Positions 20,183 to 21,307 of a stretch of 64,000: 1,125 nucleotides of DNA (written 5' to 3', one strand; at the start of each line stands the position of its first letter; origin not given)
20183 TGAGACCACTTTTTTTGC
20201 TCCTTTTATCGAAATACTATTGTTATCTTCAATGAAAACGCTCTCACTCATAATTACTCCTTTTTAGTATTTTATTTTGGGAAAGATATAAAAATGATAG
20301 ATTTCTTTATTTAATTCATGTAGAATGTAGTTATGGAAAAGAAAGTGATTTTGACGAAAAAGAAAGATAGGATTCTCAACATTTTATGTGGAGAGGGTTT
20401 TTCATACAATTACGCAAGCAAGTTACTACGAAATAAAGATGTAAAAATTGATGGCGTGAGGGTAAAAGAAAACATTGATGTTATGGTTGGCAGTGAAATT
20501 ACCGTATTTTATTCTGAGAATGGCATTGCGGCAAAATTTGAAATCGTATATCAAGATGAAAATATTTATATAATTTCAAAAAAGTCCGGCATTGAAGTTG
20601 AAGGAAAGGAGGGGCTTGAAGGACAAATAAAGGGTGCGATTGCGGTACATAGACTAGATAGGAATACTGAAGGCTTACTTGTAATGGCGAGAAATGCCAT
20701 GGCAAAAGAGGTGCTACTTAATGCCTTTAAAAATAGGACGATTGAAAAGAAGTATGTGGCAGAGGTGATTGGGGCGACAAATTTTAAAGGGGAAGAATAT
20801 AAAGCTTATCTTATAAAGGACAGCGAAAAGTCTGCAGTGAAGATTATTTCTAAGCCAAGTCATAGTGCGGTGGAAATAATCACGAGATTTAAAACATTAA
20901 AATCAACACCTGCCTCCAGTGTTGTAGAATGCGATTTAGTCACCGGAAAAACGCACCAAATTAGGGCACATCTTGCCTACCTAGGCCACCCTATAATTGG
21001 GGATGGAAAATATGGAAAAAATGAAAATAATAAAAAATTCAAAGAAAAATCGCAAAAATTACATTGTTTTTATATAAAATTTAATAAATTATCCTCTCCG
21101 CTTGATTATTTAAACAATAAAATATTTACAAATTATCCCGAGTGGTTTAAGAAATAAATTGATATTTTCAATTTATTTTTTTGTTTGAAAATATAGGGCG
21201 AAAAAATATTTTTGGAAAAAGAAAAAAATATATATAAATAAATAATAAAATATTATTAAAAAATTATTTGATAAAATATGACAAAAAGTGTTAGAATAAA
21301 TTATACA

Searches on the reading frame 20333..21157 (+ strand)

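Call 18: search_protein_families(library=pfam, proteins=[window:20333-21157:+], max_evalue=0.001)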
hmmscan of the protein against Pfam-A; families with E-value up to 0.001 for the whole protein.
window:20333-21157:+ (274 aa): 1 family
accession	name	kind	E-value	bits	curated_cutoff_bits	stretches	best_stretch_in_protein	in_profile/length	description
PF00849.27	PseudoU_synth_2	-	1.2e-25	90.9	26.8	1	94-215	31-151/152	RNA pseudouridylate synthase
